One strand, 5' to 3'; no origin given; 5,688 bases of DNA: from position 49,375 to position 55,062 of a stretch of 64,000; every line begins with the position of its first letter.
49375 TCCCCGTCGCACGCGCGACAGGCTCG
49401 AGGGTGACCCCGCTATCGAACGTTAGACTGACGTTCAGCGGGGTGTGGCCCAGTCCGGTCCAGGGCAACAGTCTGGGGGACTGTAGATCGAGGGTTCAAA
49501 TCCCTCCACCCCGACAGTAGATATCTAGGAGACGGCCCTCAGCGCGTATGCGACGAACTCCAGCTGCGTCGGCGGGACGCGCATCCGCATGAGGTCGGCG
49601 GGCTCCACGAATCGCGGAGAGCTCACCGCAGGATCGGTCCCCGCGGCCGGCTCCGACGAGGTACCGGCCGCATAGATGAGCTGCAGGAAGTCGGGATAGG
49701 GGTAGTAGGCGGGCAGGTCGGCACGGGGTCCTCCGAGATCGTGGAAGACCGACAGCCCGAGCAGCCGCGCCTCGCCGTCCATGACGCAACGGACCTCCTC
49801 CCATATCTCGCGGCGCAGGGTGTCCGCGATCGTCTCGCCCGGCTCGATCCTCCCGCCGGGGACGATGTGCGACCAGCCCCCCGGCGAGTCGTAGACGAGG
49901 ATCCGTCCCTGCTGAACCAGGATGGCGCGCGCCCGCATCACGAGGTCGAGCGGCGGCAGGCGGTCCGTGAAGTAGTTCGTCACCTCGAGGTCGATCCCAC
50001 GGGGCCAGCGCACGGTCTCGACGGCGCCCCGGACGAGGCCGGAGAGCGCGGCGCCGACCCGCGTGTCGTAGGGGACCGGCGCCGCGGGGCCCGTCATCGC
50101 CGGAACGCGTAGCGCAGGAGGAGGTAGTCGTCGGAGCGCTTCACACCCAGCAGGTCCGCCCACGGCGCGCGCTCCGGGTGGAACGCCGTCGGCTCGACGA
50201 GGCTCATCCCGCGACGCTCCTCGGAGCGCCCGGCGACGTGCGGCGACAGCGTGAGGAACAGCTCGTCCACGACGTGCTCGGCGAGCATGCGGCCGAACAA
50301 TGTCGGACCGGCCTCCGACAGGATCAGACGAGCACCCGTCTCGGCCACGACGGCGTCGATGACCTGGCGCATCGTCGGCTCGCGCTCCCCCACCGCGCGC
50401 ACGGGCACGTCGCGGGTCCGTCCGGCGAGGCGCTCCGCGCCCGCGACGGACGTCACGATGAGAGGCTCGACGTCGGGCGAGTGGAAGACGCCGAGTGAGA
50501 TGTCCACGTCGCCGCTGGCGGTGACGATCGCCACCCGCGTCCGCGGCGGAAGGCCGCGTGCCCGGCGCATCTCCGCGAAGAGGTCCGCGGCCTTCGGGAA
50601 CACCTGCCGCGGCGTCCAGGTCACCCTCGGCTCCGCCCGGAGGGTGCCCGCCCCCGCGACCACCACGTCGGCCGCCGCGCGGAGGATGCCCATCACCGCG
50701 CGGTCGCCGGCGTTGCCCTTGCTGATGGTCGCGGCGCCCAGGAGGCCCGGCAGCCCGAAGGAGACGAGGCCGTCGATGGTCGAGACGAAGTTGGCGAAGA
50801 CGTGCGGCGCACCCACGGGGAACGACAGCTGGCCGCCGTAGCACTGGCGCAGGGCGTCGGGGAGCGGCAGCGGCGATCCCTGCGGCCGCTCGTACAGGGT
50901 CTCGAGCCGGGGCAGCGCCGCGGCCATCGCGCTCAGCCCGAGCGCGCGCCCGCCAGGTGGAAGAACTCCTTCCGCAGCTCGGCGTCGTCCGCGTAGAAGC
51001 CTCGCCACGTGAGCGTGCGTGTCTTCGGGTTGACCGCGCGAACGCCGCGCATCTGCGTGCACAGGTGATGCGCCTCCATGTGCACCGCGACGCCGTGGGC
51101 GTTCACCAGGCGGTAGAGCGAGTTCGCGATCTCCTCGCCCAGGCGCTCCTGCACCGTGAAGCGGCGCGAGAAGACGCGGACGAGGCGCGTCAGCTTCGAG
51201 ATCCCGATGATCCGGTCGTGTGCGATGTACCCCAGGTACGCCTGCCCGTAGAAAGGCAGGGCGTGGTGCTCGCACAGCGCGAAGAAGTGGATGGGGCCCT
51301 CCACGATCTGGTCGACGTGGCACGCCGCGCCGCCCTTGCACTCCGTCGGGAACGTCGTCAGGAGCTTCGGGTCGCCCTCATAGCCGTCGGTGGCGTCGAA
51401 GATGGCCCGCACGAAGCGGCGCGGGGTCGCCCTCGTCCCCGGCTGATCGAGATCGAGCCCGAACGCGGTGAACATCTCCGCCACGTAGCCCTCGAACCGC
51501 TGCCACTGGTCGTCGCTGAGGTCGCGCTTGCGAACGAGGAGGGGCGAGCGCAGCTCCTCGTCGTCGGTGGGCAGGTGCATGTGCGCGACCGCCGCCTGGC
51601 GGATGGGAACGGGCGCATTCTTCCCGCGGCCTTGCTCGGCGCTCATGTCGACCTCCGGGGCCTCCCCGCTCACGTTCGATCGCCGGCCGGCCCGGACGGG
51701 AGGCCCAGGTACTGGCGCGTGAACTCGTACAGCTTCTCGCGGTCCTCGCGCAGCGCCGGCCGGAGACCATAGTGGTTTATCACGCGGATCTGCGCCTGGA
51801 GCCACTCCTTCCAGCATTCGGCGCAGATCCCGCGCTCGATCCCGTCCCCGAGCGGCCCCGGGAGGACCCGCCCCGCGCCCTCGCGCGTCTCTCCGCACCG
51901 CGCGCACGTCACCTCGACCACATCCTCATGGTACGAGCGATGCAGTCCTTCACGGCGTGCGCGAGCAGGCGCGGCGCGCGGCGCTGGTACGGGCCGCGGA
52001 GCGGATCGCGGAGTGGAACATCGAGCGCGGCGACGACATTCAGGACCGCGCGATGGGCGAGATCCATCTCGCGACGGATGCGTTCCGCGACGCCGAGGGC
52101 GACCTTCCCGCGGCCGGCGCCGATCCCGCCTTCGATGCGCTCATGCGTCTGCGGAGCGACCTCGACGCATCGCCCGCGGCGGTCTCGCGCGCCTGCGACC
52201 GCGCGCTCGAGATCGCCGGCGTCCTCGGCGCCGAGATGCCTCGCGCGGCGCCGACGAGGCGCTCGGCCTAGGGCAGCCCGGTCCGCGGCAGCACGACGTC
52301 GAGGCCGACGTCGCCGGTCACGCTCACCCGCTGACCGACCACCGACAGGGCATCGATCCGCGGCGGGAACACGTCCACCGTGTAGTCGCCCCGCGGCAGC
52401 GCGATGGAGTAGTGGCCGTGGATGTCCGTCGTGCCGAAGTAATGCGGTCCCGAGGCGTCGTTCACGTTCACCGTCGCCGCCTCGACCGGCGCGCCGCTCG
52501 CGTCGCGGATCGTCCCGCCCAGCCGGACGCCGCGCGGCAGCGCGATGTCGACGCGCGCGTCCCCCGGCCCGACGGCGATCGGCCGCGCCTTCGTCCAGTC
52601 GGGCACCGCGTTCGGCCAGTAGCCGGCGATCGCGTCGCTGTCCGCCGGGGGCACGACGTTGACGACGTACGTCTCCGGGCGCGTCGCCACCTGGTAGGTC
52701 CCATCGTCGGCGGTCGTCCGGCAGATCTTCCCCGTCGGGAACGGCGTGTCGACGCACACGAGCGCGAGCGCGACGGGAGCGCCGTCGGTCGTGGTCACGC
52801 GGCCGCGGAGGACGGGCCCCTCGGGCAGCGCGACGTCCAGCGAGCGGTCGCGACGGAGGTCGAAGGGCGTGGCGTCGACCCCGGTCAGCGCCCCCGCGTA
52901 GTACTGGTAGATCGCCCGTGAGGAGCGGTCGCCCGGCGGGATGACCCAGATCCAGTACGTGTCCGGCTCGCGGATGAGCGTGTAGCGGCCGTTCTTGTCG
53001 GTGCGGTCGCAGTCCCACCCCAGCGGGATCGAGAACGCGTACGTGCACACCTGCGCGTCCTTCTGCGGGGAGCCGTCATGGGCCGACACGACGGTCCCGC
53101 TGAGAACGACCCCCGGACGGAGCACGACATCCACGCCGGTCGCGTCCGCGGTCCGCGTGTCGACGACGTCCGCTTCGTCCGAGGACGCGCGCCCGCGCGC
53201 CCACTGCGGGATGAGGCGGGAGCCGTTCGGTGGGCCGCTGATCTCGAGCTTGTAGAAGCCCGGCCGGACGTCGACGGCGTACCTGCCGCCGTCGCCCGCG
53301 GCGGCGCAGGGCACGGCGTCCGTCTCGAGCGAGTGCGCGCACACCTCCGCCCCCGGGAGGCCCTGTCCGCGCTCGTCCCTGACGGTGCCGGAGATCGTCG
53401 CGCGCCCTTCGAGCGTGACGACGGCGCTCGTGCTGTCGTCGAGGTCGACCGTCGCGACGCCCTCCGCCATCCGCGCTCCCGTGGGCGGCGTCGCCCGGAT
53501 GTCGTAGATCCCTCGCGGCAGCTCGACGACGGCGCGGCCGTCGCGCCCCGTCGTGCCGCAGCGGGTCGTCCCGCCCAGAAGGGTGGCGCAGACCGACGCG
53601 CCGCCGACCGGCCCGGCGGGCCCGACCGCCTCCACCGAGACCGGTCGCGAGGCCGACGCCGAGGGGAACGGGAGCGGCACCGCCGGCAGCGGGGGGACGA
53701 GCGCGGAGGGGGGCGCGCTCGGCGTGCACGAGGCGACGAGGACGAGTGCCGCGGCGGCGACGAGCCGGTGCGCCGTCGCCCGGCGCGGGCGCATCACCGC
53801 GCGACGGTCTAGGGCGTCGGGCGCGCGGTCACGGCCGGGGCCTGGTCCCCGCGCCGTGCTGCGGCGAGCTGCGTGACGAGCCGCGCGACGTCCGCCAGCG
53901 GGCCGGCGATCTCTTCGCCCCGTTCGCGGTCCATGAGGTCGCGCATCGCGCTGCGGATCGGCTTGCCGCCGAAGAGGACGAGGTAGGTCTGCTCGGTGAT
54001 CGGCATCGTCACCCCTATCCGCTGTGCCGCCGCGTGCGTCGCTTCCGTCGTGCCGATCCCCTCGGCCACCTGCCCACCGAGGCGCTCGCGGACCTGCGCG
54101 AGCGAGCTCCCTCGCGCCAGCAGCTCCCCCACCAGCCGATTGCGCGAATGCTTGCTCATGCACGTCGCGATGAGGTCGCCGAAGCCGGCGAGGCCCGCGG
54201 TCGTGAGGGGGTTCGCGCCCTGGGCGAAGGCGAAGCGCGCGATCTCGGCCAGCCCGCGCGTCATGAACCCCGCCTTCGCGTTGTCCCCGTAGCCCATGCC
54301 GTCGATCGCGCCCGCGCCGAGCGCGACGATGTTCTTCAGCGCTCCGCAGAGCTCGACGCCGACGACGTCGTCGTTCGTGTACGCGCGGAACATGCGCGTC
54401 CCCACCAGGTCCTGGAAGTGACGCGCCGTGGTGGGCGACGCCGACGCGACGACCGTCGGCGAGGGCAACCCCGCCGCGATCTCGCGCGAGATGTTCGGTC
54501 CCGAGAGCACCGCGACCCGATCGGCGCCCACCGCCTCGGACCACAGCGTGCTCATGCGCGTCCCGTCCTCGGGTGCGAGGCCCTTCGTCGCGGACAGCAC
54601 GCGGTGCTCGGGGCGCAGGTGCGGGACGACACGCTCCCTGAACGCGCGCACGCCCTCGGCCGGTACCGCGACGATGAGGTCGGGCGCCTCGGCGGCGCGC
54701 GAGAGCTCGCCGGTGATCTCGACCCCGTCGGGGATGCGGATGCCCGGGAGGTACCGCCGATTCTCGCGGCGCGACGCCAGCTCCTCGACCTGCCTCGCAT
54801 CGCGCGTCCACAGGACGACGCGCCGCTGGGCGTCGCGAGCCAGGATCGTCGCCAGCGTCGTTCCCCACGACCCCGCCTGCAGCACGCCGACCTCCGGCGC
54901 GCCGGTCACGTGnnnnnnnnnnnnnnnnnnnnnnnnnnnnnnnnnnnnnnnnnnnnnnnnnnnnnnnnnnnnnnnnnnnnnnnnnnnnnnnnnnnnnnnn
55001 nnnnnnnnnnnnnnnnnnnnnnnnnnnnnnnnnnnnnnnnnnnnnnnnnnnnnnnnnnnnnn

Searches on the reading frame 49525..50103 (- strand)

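Call 27: search_protein_families(library=pfam, proteins=[window:49525-50103:-], max_evalue=0.001)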
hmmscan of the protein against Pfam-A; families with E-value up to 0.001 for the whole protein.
window:49525-50103:- (192 aa): 1 family
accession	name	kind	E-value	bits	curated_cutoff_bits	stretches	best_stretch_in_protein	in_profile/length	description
PF00293.34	NUDIX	-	7.8e-14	52.3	21.1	1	59-185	14-132/134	NUDIX domain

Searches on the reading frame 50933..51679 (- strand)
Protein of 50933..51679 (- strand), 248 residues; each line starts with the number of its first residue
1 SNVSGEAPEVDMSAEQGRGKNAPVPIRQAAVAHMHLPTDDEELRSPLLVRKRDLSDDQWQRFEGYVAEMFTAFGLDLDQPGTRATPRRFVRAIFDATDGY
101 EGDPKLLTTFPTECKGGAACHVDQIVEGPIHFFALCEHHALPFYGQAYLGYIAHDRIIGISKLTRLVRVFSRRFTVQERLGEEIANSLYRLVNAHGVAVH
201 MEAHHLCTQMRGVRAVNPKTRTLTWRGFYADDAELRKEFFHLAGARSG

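Call 27: search_protein_families(library=pfam, proteins=[window:50933-51679:-], max_evalue=0.001)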
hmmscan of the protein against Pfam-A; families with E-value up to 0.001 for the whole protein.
window:50933-51679:- (248 aa): 1 family
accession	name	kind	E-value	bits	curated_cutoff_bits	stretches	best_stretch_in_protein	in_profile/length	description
PF01227.27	GTP_cyclohydroI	-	3.4e-49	167.1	27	1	65-242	4-177/179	GTP cyclohydrolase I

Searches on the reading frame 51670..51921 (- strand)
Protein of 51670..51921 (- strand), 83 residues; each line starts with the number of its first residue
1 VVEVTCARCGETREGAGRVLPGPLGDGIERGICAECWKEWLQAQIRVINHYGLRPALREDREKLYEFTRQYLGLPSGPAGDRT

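Call 71: search_protein_families(library=pfam, proteins=[window:51670-51921:-], max_evalue=0.001)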
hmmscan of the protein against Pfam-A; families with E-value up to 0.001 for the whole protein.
window:51670-51921:- (83 aa): 1 family
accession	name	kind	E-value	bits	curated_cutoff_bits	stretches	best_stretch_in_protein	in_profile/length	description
PF04362.19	Iron_traffic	-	1.4e-10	41.3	27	1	3-72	4-74/88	Bacterial Fe(2+) trafficking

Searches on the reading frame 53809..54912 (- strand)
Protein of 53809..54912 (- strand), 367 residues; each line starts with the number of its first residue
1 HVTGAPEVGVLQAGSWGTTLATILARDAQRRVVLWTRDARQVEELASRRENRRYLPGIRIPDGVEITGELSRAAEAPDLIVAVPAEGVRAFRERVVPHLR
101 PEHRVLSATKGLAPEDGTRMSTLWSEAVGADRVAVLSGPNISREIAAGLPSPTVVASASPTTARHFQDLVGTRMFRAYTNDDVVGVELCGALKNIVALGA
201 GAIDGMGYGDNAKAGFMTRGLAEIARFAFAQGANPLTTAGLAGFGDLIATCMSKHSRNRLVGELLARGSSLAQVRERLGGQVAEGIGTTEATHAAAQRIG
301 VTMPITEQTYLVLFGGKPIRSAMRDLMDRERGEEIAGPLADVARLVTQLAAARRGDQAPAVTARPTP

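Call 71: search_protein_families(library=pfam, proteins=[window:53809-54912:-], max_evalue=0.001)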
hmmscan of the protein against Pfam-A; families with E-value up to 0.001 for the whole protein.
window:53809-54912:- (367 aa): 3 families
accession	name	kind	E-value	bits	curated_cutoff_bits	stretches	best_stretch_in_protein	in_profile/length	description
PF07479.19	NAD_Gly3P_dh_C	-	2.3e-51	174.2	25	1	182-323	1-141/142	NAD-dependent glycerol-3-phosphate dehydrogenase C-terminus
PF01210.29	NAD_Gly3P_dh_N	-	1.8e-38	132.5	23.1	1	8-161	2-156/158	NAD-dependent glycerol-3-phosphate dehydrogenase N-terminus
PF20618.3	GPD_NAD_C_bact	-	7.8e-18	65.2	27.6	1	242-308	1-65/66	Bacterial GPD, NAD-dependent C-terminal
